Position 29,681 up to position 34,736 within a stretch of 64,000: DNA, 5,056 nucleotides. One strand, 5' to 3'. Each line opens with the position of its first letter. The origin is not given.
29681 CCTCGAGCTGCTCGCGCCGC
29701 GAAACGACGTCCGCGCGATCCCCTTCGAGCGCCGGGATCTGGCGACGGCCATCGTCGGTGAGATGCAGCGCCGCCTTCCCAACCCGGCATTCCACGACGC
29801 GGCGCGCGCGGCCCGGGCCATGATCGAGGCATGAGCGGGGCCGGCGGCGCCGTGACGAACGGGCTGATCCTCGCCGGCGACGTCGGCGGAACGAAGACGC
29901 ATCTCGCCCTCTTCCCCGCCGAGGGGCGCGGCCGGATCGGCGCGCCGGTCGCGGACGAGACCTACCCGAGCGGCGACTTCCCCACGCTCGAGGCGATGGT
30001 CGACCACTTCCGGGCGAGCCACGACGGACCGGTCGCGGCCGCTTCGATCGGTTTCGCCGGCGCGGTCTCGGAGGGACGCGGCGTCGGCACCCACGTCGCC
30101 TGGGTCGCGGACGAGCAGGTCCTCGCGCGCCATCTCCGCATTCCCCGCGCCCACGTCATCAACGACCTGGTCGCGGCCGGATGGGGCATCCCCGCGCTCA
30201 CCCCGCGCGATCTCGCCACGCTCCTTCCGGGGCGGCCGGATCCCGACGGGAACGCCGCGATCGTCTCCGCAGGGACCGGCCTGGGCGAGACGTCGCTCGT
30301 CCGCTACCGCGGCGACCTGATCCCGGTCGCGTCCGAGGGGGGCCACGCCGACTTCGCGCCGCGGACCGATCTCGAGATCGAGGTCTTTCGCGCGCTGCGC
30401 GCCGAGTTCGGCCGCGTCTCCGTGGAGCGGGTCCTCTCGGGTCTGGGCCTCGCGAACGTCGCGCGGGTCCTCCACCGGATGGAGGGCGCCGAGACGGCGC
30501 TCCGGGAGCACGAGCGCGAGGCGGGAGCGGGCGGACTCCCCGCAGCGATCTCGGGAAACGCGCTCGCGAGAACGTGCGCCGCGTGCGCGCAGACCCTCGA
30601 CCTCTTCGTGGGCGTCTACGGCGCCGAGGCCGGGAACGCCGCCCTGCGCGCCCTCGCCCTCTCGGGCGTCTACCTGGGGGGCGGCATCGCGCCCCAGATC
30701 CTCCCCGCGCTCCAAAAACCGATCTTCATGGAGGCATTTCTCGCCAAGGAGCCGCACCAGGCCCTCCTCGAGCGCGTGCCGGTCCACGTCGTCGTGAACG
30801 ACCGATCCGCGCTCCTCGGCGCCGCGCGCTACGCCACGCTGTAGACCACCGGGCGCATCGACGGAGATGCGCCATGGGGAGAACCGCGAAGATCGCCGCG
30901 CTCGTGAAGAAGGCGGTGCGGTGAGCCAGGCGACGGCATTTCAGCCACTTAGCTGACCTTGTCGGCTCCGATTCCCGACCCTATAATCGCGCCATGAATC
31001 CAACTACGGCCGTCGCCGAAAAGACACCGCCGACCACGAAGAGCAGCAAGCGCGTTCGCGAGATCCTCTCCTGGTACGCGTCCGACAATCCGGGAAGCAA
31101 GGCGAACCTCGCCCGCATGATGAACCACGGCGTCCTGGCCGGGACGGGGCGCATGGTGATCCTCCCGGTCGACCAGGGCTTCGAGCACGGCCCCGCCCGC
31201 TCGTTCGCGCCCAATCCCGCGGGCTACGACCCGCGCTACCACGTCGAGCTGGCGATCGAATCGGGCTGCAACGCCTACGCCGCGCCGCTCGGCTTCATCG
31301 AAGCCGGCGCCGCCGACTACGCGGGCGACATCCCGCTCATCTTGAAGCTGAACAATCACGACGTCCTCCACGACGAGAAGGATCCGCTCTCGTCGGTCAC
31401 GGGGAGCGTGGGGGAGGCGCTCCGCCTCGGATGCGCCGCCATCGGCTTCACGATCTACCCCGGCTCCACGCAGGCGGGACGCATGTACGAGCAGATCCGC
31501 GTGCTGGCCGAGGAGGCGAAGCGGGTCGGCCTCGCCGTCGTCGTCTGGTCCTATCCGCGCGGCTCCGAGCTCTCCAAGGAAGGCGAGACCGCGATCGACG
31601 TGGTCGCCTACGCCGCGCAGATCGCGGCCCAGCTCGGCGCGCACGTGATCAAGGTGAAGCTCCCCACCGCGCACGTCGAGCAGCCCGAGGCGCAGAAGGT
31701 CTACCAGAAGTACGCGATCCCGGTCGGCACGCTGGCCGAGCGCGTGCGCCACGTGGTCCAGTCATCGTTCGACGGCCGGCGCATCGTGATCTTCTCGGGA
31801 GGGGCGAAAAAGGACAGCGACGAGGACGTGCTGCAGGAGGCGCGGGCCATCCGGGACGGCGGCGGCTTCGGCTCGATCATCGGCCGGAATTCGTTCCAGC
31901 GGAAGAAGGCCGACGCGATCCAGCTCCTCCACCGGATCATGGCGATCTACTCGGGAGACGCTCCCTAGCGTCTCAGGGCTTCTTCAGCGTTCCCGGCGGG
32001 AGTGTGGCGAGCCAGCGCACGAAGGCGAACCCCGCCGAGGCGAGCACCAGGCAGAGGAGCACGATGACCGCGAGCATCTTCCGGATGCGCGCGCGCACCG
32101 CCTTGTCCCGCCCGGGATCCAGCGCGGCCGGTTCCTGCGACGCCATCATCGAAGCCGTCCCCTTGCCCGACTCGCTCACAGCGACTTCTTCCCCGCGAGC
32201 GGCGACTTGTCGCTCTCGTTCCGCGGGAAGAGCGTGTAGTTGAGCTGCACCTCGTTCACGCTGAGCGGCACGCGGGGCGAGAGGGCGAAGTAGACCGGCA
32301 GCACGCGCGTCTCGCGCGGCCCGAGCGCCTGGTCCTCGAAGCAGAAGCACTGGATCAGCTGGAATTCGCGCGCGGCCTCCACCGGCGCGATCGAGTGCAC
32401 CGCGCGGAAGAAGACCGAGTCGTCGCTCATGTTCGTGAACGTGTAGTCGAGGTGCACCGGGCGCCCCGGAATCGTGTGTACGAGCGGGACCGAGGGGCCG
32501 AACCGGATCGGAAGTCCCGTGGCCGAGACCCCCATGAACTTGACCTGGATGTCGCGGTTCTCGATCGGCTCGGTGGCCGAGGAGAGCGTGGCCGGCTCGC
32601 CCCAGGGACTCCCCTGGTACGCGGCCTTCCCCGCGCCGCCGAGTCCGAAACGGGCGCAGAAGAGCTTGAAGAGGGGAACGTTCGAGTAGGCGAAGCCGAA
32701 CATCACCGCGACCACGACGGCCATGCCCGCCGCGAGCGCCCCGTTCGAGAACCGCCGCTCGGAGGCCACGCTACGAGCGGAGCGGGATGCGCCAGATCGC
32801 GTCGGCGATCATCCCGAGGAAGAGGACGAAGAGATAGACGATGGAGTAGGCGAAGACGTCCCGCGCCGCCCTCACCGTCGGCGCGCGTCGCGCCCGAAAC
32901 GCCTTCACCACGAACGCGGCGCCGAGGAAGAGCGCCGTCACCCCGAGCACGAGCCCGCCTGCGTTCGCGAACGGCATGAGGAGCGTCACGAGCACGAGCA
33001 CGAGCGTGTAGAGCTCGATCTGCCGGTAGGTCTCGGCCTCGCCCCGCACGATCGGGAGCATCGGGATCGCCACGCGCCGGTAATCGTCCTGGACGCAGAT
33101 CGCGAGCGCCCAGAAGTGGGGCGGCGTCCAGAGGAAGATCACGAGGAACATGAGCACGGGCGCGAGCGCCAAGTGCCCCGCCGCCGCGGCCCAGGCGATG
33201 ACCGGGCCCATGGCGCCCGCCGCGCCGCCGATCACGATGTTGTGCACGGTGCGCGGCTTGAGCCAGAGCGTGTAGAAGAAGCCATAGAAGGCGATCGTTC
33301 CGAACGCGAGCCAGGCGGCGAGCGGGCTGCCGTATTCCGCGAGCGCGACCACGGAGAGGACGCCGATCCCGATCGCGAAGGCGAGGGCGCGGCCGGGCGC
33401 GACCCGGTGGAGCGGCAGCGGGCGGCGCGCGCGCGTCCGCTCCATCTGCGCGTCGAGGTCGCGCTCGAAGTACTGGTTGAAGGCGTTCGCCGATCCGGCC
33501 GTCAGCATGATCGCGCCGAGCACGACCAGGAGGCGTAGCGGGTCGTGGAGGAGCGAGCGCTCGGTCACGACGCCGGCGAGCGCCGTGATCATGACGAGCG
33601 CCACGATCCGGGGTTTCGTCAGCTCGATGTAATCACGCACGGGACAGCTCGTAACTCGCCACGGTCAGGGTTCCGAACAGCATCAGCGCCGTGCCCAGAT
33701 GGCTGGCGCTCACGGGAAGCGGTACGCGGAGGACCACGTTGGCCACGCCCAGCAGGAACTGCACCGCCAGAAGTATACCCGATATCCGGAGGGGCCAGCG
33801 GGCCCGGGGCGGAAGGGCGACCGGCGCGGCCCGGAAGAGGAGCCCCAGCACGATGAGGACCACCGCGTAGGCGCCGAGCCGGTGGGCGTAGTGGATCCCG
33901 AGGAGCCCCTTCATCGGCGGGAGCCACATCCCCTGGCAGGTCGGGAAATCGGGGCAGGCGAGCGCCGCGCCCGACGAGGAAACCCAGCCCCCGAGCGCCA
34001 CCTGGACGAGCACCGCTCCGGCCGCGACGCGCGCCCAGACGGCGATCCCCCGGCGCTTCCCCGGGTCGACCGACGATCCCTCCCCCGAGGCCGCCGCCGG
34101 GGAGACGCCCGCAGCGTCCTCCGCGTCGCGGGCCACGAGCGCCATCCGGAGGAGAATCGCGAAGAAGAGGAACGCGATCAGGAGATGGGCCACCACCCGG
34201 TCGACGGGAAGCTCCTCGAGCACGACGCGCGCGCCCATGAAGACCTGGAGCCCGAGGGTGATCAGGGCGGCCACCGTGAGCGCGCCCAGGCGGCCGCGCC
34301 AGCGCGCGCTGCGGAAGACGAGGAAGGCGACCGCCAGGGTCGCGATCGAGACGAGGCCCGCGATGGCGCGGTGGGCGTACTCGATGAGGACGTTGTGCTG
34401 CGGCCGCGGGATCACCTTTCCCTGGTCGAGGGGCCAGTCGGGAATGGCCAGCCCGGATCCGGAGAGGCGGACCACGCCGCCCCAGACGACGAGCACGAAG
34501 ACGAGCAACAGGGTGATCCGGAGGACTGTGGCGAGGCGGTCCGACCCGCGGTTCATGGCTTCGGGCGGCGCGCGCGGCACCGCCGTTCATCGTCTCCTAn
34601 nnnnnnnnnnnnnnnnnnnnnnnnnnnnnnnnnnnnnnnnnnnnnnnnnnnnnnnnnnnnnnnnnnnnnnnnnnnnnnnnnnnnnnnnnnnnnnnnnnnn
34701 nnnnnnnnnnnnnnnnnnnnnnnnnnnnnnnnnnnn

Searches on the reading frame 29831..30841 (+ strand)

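Call 65: search_protein_families(library=pfam, proteins=[window:29831-30841:+], max_evalue=0.00001)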
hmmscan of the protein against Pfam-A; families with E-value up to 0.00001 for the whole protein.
window:29831-30841:+ (337 aa): 1 family
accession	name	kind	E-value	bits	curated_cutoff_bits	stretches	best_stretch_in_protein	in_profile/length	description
PF02685.22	Glucokinase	-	3.3e-91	306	22.1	1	14-335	1-311/314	Glucokinase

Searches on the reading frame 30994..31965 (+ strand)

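Call 65: search_protein_families(library=pfam, proteins=[window:30994-31965:+], max_evalue=0.00001)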
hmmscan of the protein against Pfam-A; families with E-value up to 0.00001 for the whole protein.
window:30994-31965:+ (324 aa): 1 family
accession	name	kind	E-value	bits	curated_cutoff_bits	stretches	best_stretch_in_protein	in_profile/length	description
PF01791.15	DeoC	-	1.6e-36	126.5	23.8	1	55-303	2-229/229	DeoC/LacD family aldolase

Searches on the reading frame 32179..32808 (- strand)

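Call 36: search_protein_families(library=pfam, proteins=[window:32179-32808:-], max_evalue=0.00001)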
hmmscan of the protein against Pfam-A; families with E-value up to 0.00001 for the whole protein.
window:32179-32808:- (210 aa): 1 family
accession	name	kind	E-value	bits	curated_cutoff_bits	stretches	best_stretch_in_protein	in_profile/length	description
PF04442.19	CtaG_Cox11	-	1.4e-29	103.5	25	1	44-194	2-147/148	Cytochrome c oxidase assembly protein CtaG/Cox11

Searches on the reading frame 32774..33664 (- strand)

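Call 36: search_protein_families(library=pfam, proteins=[window:32774-33664:-], max_evalue=0.00001)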
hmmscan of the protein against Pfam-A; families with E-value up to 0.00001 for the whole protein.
window:32774-33664:- (297 aa): 1 family
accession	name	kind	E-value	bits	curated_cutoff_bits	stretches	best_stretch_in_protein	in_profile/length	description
PF01040.23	UbiA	-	1.3e-56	192.2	34.2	1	24-271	1-246/250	UbiA prenyltransferase family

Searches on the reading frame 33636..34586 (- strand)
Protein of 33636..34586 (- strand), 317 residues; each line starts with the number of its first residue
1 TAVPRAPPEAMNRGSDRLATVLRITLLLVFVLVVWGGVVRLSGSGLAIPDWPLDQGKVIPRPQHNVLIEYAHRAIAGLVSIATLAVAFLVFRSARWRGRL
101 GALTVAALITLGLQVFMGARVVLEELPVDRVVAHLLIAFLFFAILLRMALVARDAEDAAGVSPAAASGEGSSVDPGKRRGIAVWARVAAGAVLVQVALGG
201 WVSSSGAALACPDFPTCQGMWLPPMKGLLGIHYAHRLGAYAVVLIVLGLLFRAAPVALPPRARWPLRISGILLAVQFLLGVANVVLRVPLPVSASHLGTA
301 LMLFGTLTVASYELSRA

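Call 36: search_protein_families(library=pfam, proteins=[window:33636-34586:-], max_evalue=0.00001)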
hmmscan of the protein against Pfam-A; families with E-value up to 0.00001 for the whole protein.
window:33636-34586:- (317 aa): 1 family
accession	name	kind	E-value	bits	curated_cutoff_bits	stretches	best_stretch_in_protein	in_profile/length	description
PF02628.20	COX15-CtaA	-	8.3e-49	166.8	29.9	1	21-307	3-321/322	Cytochrome oxidase assembly protein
